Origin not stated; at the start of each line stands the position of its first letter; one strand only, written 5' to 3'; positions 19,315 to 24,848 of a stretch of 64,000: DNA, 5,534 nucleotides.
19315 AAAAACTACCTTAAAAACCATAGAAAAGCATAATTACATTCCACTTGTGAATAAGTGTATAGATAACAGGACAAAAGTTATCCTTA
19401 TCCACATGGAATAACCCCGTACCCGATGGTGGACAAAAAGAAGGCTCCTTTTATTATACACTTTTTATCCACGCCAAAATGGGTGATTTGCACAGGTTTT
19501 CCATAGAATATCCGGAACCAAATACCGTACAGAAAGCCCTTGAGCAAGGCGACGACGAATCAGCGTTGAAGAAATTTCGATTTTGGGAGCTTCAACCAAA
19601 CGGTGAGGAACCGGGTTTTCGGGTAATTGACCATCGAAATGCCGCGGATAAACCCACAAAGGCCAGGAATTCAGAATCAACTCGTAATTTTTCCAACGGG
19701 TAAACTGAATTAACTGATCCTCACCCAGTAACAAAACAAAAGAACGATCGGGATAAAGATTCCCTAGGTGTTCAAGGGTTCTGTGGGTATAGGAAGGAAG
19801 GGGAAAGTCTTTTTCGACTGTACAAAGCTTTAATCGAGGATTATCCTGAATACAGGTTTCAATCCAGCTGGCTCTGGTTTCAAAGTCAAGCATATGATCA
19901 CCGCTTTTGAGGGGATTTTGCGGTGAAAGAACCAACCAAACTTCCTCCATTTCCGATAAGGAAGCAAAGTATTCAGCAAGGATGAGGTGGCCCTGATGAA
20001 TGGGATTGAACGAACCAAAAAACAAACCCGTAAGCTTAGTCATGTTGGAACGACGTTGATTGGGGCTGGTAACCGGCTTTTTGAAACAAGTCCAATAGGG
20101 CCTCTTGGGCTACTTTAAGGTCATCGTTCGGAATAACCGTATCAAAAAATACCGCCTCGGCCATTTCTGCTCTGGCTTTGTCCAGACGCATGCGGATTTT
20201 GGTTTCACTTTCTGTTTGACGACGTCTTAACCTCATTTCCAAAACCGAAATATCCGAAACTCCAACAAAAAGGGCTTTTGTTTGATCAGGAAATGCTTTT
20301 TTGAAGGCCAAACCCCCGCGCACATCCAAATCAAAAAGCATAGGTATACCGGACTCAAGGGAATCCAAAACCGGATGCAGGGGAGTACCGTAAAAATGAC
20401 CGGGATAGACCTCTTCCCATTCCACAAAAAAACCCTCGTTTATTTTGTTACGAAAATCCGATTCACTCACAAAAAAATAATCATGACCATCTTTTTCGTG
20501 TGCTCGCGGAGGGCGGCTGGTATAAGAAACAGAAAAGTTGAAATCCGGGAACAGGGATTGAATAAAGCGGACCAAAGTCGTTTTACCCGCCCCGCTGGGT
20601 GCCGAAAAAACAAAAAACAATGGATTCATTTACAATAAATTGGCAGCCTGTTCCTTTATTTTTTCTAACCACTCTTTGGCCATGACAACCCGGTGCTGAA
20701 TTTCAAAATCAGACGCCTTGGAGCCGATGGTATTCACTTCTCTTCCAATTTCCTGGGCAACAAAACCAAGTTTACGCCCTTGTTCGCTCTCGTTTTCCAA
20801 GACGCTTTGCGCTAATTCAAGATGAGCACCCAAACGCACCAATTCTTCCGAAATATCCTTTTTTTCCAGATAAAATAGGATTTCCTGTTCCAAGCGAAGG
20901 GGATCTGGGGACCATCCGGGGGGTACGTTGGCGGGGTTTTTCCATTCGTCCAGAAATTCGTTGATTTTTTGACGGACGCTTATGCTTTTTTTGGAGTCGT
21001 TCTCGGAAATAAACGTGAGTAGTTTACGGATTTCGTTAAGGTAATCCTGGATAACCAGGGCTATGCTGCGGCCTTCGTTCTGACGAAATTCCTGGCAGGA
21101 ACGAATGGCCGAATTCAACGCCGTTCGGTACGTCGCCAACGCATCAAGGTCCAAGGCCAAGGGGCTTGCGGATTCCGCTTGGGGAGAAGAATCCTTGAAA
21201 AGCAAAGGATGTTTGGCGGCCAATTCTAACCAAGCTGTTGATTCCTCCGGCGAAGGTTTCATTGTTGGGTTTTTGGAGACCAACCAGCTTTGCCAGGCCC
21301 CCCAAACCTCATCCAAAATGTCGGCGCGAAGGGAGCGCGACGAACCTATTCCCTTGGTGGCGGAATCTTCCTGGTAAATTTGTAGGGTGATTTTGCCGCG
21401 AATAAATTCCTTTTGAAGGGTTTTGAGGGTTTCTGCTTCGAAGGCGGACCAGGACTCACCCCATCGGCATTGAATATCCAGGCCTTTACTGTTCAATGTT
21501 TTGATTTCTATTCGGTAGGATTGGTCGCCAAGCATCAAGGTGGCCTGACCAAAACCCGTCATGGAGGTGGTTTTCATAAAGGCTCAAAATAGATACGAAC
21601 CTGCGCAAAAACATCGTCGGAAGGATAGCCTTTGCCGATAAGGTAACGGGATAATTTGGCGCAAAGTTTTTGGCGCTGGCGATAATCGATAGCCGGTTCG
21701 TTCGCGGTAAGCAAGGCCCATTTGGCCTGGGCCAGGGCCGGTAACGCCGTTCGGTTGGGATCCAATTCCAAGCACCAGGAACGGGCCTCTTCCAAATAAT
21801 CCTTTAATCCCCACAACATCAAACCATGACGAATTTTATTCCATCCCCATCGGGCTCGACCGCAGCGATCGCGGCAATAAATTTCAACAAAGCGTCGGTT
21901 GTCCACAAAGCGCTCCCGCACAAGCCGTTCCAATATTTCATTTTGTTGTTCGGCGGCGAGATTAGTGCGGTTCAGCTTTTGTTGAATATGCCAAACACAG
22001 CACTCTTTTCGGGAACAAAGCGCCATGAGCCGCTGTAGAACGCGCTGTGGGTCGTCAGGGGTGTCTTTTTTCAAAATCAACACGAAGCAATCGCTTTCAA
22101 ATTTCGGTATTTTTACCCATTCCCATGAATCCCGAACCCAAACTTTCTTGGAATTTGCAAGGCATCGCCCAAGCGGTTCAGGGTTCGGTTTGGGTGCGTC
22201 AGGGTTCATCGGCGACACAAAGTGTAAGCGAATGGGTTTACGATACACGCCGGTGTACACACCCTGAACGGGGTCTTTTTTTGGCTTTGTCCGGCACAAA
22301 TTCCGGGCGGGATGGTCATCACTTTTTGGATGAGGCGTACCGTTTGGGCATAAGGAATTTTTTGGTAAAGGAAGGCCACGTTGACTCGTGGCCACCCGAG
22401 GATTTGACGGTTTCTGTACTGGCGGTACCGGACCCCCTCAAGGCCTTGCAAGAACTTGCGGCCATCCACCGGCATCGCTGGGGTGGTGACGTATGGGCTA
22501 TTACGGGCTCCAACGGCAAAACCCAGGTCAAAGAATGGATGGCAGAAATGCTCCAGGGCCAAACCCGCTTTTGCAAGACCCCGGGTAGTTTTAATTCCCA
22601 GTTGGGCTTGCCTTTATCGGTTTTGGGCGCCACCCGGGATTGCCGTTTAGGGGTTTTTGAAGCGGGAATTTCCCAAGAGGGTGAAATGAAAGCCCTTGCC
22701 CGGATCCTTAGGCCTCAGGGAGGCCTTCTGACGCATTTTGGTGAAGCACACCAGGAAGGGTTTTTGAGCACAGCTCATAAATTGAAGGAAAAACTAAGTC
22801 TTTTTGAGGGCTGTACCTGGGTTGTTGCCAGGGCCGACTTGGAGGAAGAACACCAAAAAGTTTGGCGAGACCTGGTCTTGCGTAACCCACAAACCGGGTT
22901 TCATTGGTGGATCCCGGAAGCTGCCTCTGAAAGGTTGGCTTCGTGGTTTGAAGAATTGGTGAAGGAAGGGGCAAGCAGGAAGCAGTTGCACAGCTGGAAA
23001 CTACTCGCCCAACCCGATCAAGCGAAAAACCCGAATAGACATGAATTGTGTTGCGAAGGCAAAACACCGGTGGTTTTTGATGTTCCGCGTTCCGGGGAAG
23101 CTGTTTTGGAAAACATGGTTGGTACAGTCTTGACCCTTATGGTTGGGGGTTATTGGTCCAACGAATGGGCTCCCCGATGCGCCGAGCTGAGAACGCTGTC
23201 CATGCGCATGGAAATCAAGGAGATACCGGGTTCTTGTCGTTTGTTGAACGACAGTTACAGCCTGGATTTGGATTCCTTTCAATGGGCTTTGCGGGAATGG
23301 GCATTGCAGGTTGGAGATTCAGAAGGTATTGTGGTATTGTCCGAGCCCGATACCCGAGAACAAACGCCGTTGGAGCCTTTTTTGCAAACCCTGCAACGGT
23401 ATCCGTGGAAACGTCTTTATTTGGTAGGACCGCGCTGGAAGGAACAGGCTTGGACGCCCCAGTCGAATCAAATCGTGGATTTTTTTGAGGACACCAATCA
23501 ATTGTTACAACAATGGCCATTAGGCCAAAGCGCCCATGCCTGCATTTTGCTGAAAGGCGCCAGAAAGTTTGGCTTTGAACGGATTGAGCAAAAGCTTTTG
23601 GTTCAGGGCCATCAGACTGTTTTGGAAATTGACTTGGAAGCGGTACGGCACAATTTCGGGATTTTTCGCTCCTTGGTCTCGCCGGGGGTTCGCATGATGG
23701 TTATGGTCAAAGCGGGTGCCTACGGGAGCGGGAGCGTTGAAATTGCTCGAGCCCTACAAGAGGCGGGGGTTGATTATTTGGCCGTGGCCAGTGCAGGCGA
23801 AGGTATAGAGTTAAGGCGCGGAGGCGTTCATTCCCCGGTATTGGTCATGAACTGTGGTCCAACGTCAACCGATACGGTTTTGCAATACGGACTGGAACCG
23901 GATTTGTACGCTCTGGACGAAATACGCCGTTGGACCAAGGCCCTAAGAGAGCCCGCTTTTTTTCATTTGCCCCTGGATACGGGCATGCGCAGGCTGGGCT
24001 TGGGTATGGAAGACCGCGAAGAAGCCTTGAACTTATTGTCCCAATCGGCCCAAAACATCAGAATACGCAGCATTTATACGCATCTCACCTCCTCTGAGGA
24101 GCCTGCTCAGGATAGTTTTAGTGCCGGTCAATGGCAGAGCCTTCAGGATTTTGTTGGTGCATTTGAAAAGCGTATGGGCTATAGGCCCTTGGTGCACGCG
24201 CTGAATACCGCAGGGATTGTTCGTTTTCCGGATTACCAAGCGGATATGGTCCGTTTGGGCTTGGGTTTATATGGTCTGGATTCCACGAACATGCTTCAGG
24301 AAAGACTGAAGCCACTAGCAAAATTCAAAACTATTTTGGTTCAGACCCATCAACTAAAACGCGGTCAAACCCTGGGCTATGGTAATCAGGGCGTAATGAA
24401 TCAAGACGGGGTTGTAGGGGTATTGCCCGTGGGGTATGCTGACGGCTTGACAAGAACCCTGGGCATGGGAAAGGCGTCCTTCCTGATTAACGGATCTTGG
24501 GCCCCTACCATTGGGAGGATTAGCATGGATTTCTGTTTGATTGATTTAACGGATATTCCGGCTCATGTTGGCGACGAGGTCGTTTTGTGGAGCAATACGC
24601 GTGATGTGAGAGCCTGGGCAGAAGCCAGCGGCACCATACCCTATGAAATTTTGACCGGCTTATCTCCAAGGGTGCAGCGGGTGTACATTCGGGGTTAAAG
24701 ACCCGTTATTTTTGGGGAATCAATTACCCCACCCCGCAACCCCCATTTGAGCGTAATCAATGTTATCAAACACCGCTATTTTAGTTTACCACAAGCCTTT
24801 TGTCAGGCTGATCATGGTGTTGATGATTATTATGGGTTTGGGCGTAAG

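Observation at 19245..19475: AT-rich intergenic region with at least five DnaA-box-like 9-mers: candidate replication origin or DnaA-titrating/regulated site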

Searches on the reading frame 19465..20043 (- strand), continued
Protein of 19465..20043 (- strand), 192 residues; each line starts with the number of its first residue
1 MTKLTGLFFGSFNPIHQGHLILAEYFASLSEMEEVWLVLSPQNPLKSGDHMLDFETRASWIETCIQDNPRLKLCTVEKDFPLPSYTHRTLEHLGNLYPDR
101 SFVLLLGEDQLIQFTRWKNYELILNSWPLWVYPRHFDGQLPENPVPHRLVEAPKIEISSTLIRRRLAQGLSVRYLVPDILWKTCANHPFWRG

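Call 47: find_encoding_contigs(protein=P0042, flank=10000, max_places=1)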
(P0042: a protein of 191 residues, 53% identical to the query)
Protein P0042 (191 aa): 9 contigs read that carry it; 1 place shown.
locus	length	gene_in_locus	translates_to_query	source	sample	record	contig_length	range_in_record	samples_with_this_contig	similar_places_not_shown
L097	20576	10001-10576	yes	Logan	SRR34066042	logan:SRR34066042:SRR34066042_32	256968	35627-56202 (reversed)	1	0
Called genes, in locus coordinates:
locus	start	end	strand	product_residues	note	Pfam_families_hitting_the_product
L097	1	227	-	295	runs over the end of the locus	PF04018:VCA0040-like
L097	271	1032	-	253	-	PF02679:ComA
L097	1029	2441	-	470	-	PF13371:TPR_9 (weak), PF14559:TPR_19 (weak), PF13424:TPR_12 (weak), PF13414:TPR_11 (weak), PF23914:TPR_CcmH_CycH, PF00515:TPR_1, PF07719:TPR_2 (weak), PF13181:TPR_8 (weak), +15 more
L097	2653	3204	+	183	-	PF02469:Fasciclin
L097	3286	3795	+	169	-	PF01641:SelR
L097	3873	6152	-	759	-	PF13715:CarbopepD_reg_2, PF00593:TonB_dep_Rec_b-barrel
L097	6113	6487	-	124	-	PF00403:HMA (weak)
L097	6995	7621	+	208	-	PF13505:OMP_b-brl (weak), PF13568:OMP_b-brl_2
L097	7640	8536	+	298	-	PF00892:EamA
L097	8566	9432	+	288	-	PF03755:YicC-like_N, PF08340:YicC-like_C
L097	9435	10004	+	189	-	PF00625:Guanylate_kin, PF13671:AAA_33 (faint)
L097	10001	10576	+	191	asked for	PF01467:CTP_transf_like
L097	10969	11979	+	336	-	PF02445:NadA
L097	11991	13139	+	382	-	PF00155:Aminotran_1_2, PF00266:Aminotran_5, PF01041:DegT_DnrJ_EryC1 (weak), PF01053:Cys_Met_Meta_PP (weak)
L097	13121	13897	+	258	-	PF00795:CN_hydrolase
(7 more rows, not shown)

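Call 48: find_encoding_contigs(protein=P0051, flank=10000, max_places=1)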
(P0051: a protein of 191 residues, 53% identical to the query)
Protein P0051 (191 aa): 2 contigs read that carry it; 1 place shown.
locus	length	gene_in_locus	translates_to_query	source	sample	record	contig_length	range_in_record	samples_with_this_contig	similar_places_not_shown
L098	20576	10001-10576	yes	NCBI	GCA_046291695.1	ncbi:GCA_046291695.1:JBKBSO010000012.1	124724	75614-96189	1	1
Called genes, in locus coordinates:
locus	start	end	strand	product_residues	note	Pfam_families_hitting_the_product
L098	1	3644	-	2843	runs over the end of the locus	PF14292:SusE (weak), PF20009:GEVED, PF02225:PA, PF20009:GEVED, PF13620:CarboxypepD_reg (weak), PF00404:Dockerin_1 (weak), PF18962:Por_Secre_tail (weak)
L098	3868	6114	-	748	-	PF13620:CarboxypepD_reg (weak), PF13715:CarbopepD_reg_2, PF00593:TonB_dep_Rec_b-barrel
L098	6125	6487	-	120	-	-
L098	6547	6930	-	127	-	PF26622:DUF8199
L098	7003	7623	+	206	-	-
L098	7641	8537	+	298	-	PF00892:EamA, PF06027:SLC35F (weak), PF00892:EamA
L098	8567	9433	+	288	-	PF03755:YicC-like_N, PF08340:YicC-like_C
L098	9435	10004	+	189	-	PF00625:Guanylate_kin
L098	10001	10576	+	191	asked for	PF01467:CTP_transf_like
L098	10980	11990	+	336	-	PF02445:NadA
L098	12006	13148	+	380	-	PF00155:Aminotran_1_2, PF00266:Aminotran_5, PF01053:Cys_Met_Meta_PP (weak)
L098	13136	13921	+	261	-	PF00795:CN_hydrolase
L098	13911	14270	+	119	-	-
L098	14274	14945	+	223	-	PF00160:Pro_isomerase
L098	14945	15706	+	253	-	PF03372:Exo_endo_phos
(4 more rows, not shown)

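Call 65: find_related_loci(query=window:19468-20043:-, collection=metagenome_contigs, flank=10000)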
Query window:19468-20043:- (192 aa) in metagenome_contigs; peptide patterns used: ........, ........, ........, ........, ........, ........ (x = any residue, [..] = any of these).
367 stretches matched a pattern; 228 encode a relative of the query (tblastn E <= 1e-3); the best 80 are kept; 80 distinct loci.
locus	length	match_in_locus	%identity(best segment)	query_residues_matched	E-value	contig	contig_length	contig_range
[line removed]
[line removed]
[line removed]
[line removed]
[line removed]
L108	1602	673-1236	66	5-192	3e-84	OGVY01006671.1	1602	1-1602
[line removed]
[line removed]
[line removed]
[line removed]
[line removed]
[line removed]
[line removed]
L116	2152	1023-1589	41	5-192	2e-48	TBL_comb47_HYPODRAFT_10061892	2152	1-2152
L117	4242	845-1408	40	5-191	4e-48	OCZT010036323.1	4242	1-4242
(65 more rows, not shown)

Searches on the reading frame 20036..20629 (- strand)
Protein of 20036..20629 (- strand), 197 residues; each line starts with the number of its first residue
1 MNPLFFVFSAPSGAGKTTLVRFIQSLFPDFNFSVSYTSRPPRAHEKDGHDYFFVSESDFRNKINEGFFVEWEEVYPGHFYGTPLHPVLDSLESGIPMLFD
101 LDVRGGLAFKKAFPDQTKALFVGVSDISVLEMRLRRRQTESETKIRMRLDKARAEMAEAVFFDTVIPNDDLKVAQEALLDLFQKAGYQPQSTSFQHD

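Call 6: search_protein_families(library=ncbifam, proteins=[window:20036-20629:-])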
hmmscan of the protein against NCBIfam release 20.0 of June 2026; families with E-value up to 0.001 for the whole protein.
window:20036-20629:- (197 aa): 5 families
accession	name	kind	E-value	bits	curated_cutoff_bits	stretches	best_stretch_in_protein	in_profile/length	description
TIGR03263.1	guanyl_kin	equivalog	3.8e-52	176.5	160.45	1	5-182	3-178/180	guanylate kinase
NF011324.0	PRK14737.1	equivalog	5.3e-39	133.9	318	1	3-174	5-174/187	guanylate kinase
NF011325.0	PRK14738.1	equivalog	1.4e-36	125.7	263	1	2-173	12-181/206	guanylate kinase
TIGR02322.1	phosphon_PhnN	equivalog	9.8e-13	48.2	156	1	9-184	7-178/179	phosphonate metabolism protein/1,5-bisphosphokinase (PRPP-forming) PhnN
NF007485.0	PRK10078.1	equivalog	0.00013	21.7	153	1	10-184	9-176/186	ribose 1,5-bisphosphokinase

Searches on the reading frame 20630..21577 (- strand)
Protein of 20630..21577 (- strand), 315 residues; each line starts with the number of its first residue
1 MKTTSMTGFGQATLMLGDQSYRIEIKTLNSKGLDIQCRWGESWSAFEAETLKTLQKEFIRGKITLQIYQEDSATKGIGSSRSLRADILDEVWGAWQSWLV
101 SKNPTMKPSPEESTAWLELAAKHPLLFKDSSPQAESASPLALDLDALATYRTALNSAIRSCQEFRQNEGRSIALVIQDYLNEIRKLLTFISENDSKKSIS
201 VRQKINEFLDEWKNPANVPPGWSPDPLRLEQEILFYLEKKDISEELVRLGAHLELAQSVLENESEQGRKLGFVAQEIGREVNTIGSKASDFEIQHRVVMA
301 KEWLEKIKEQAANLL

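Call 6: search_protein_families(library=ncbifam, proteins=[window:20630-21577:-])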
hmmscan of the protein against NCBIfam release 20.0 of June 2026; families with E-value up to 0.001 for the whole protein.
window:20630-21577:- (315 aa): 1 family
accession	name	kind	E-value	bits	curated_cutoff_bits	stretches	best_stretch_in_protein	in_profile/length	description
TIGR00255.1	TIGR00255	hypoth_equivalog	1.5e-36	126.6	167.5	1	4-314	3-290/291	YicC/YloC family endoribonuclease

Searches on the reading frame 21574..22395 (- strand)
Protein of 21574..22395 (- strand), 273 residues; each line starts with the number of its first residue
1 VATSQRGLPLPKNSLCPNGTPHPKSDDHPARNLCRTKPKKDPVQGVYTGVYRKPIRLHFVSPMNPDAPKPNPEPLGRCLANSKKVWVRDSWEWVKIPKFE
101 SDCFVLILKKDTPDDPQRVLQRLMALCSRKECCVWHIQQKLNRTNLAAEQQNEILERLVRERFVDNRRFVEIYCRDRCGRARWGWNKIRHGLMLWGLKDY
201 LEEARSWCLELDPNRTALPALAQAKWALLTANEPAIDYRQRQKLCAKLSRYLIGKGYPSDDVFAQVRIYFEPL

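Call 6: search_protein_families(library=ncbifam, proteins=[window:21574-22395:-])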
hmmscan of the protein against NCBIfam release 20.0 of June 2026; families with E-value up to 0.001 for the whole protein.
window:21574-22395:- (273 aa): 8 families
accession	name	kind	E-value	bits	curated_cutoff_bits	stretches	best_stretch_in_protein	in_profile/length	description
NF001058.0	PRK00117.4-1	equivalog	1.1e-09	38.6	194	1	134-262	79-200/214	recombination regulator RecX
NF010732.0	PRK14134.1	equivalog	1.9e-09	37.5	351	1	136-261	80-198/283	recombination regulator RecX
NF001065.0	PRK00117.5-5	equivalog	3.9e-09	36.9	175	1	117-270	5-142/149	recombination regulator RecX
NF001057.0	PRK00117.3-3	equivalog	1.8e-08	34.6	146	1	120-263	6-140/151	recombination regulator RecX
NF001054.0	PRK00117.2-1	equivalog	6.7e-08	32.8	189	1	117-262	8-143/154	recombination regulator RecX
NF010733.0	PRK14135.1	equivalog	5.4e-06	26.2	240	1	136-207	79-150/267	recombination regulator RecX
NF001055.0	PRK00117.2-5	equivalog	7.8e-05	22.7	129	1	121-260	12-139/157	recombination regulator RecX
NF001063.0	PRK00117.5-3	equivalog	8.6e-05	22.4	186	1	129-232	23-123/165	recombination regulator RecX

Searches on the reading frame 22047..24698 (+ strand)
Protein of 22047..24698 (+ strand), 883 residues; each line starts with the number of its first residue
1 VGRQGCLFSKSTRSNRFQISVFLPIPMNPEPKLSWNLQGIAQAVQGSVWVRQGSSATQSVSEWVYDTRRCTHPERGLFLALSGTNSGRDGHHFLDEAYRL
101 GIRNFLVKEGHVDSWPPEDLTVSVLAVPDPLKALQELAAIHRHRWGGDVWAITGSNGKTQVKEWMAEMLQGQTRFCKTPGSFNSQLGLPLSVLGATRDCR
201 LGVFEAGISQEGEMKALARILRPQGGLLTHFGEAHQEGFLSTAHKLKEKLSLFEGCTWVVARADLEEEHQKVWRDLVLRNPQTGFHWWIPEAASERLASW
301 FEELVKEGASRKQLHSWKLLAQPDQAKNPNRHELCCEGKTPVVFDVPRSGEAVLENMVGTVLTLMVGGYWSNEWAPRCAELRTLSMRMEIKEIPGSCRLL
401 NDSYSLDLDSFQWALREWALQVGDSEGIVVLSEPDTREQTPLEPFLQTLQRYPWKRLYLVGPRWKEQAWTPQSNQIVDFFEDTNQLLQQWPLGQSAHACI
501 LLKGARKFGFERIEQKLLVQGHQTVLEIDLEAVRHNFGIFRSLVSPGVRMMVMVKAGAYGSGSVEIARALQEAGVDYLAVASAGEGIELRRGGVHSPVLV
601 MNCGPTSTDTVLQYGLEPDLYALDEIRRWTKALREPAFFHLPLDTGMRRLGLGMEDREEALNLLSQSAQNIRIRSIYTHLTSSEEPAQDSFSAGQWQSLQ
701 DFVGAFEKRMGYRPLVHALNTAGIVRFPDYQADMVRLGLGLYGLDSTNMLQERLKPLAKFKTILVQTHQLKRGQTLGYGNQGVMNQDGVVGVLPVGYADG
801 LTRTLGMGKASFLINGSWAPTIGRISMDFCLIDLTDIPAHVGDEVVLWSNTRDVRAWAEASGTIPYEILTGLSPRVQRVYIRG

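Call 6: search_protein_families(library=ncbifam, proteins=[window:22047-24698:+])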
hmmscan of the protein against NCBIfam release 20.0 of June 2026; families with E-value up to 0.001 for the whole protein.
window:22047-24698:+ (883 aa): 17 families
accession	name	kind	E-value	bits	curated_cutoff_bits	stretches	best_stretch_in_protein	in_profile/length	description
NF008897.0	PRK11930.1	equivalog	5.5e-223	742.5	804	1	54-882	18-821/822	bifunctional UDP-N-acetylmuramoyl-tripeptide:D-alanyl-D-alanine ligase/alanine racemase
TIGR00492.1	alr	equivalog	1.6e-82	277.3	168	1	524-881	3-368/369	alanine racemase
NF033131.1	vanT-G-Cterm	exception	2.6e-72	243.7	460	1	524-880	3-368/368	serine racemase VanT catalytic subunit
TIGR01143.1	murF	subfamily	5.2e-54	183.8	288.6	2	74-257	8-184/418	UDP-N-acetylmuramoyl-tripeptide--D-alanyl-D-alanine ligase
NF033132.1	vanT-CELN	equivalog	1.1e-52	179.4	900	1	519-877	335-694/697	membrane-bound serine racemase VanT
NF000791.0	PRK00053.2-2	equivalog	1.5e-47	162.4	218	1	527-881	5-340/340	alanine racemase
NF008896.0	PRK11929.1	equivalog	1e-45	156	1023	1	33-518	502-957/965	bifunctional UDP-N-acetylmuramoyl-L-alanyl-D-glutamate--2,6-diaminopimelate ligase MurE/UDP-N-acetylmuramoyl-tripeptide--D-alanyl-D-alanine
NF000792.0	PRK00053.2-3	equivalog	7.6e-44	150.3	384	1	525-881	5-359/360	alanine racemase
NF002970.2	PRK03646.1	exception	3.6e-40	138.1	600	1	527-877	8-352/356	catabolic alanine racemase DadX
NF033133.1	vanT-L-cat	exception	2.4e-38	132.3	750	1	527-875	11-360/366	serine racemase VanT-L catalytic subunit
NF009879.0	PRK13340.1-4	subfamily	1.2e-34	119.9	434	1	511-853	29-373/406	alanine racemase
NF010693.0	PRK14093.1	equivalog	1.7e-24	86.3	544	1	35-255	7-216/479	UDP-N-acetylmuramoylalanyl-D-glutamyl-2,6-diaminopimelate--D-alanyl-D-alanine ligase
NF008041.0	PRK10773.1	equivalog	2.6e-24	85.8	551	1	37-257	6-210/453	UDP-N-acetylmuramoyl-tripeptide--D-alanyl-D-alanine ligase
NF001124.0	PRK00139.1-2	equivalog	4.7e-09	35.5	476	1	52-171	20-133/500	UDP-N-acetylmuramoyl-L-alanyl-D-glutamate--2,6-diaminopimelate ligase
TIGR01085.1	murE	subfamily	3.7e-07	29.4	257.3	1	65-171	9-109/472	UDP-N-acetylmuramyl-tripeptide synthetase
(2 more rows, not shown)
